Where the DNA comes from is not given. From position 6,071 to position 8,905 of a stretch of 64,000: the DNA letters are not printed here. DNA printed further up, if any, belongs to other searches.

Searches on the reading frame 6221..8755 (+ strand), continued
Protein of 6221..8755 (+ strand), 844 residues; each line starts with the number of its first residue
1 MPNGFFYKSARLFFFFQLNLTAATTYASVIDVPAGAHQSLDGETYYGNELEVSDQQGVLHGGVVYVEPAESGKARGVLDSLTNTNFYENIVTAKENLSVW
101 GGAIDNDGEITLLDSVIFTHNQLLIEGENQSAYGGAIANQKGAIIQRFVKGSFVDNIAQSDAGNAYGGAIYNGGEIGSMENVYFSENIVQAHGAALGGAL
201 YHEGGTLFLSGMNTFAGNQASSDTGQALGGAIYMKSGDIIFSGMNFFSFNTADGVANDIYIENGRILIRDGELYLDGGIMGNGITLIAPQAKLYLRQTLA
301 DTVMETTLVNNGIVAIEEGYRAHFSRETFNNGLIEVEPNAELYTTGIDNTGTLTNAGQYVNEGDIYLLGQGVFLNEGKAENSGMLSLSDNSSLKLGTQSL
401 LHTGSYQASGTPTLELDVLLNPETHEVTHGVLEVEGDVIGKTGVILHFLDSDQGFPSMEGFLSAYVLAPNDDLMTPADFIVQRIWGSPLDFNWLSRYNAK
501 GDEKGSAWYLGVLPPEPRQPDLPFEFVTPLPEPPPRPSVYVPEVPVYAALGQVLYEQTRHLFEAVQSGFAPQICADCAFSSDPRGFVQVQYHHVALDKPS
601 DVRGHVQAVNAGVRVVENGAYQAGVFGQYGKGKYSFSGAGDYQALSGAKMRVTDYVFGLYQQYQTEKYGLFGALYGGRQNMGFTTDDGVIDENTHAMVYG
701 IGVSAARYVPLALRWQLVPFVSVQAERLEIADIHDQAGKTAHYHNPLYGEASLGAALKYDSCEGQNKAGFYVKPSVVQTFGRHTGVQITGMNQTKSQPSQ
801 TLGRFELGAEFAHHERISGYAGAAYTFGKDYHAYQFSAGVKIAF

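Call 55: predict_structure(alignment_id=A3)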
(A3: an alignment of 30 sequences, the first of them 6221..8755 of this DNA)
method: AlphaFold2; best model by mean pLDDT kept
length: 844 residues; sequences in the alignment: 30
mean_pLDDT: 84.9   pTM: 0.68
mean pLDDT of the five models: 84.9, 84.9, 83.7, 82.3, 78.0
residues with pLDDT >= 90: 441; 70-90: 286; 50-70: 76; < 50: 41
segments of 3 or more residues with pLDDT < 50: 1-26, 516-518, 530-535
pLDDT, mean of each block of 10 residues (from residue 1): 40 42 49 90 88 61 88 91 94 80 94 97 87 94 94 97 95 95 98 96 92 97 94 95 96 94 93 93 92 82 85 90 82 92 88 94 91 95 93 93 94 89 78 91 84 57 84 74 73 66 71 55 55 56 88 91 86 54 82 90 94 86 93 90 85 96 86 96 86 92 91 84 94 81 90 91 77 93 83 74 91 78 91 91 76
secondary structure, 60 per line:
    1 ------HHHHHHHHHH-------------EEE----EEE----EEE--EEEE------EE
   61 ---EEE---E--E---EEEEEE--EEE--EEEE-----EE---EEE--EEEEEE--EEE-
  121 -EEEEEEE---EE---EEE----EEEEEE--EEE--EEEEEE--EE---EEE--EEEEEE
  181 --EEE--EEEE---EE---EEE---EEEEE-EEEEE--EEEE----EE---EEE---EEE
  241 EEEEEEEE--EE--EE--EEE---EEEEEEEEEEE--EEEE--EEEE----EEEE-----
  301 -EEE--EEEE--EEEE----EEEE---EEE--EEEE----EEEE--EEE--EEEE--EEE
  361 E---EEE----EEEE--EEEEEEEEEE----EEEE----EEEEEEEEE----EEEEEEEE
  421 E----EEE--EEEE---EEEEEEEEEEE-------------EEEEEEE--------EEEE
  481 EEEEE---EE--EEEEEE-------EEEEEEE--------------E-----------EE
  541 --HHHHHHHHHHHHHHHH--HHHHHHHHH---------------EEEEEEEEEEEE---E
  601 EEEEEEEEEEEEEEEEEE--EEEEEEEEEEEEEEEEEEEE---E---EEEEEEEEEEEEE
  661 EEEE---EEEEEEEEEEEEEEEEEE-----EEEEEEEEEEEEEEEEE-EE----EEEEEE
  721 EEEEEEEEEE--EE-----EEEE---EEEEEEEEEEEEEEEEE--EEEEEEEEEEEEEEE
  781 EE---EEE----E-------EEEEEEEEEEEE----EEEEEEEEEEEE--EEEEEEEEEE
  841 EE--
elements in order (helices of 4 or more, strands of 3 or more residues): H7-16 E30-32 E37-39 E44-46 E49-52 E64-66 E77-82 E85-87 E90-93 E104-106 E109-114 E117-119 E122-128 E137-139 E144-149 E152-154 E157-162 E170-172 E175-180 E183-185 E188-191 E200-202 E206-210 E212-216 E219-222 E232-234 E238-248 E259-261 E265-275 E278-281 E284-287 E292-295 E302-304 E307-310 E313-316 E321-324 E328-330 E333-336 E341-344 E347-349 E352-355 E358-361 E365-367 E372-375 E378-387 E392-395 E400-408 E413-421 E426-428 E431-434 E438-448 E462-468 E477-485 E493-498 E506-512 H543-558 H561-569 E585-596 E600-618 E621-640 E648-664 E668-685 E691-707 E715-730 E740-743 E747-763 E766-782 E786-788 E801-812 E817-828 E831-842

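Call 57: fold_search(model_id=the predicted structure, library=pdb)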
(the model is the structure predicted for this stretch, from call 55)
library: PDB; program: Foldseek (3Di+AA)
matches with E <= 10: 947; with E <= 0.001: 170
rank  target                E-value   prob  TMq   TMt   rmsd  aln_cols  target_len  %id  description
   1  3qq2_A                3.0e-10  1.00  0.25  0.78   5.2       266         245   15  Crystal Structure of the Beta Domain of the Bordetella Autotransporter Brka (released 2011-04-13)
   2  4mee                  3.5e-10  1.00  0.30  0.80   4.1       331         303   14  Crystal structure of the transport unit of the autotransporter AIDA-I from Escherichia coli (released 2014-06-04)
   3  3kvn_X                4.2e-10  1.00  0.28  0.36   5.5       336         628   15  Crystal structure of the full-length autotransporter EstA from Pseudomonas aeruginosa (released 2010-01-26)
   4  3kvn_A                5.3e-10  1.00  0.28  0.37   5.2       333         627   16  Crystal structure of the full-length autotransporter EstA from Pseudomonas aeruginosa (released 2010-01-26)
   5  3slo                  7.4e-10  1.00  0.27  0.67   6.5       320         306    8  Pre-cleavage Structure of the Autotransporter EspP - N1023D mutant (released 2011-11-16)
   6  3qq2_B                1.5e-09  1.00  0.27  0.84   3.1       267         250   15  Crystal Structure of the Beta Domain of the Bordetella Autotransporter Brka (released 2011-04-13)
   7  8bo2_P                1.7e-09  1.00  0.29  0.73   4.7       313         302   11  BAM-EspP complex structure with BamA-S425C/EspP-S1299C mutations in nanodisc (released 2023-04-26)
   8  1uyn                  1.8e-09  1.00  0.28  0.80   4.6       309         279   16  Translocator domain of autotransporter NalP from Neisseria meningitidis (released 2004-03-18)
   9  3qq2_C                2.1e-09  1.00  0.26  0.82   3.5       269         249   17  Crystal Structure of the Beta Domain of the Bordetella Autotransporter Brka (released 2011-04-13)
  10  3aeh_A                2.3e-09  1.00  0.26  0.72   5.7       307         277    9  Integral membrane domain of autotransporter Hbp (released 2010-07-07)
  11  9oqa                  2.6e-09  1.00  0.29  0.38   5.0       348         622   15  Cryo-EM structure of AaaA, a Pseudomonas Aeruginosa autotransporter (released 2025-08-13)
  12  1uyo                  2.8e-09  1.00  0.28  0.77   4.3       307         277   18  Translocator domain of autotransporter NalP from Neisseria meningitidis (released 2004-03-19)
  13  3slj                  4.0e-09  1.00  0.27  0.67   8.0       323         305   10  Pre-cleavage Structure of the Autotransporter EspP - N1023A mutant (released 2011-11-16)
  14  3slt                  6.1e-09  1.00  0.27  0.67   6.3       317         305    8  Pre-cleavage Structure of the Autotransporter EspP - N1023S Mutant (released 2011-11-16)
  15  2qom_A                2.3e-08  1.00  0.25  0.74   5.1       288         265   10  The crystal structure of the E.coli EspP autotransporter Beta-domain. (released 2007-11-13)
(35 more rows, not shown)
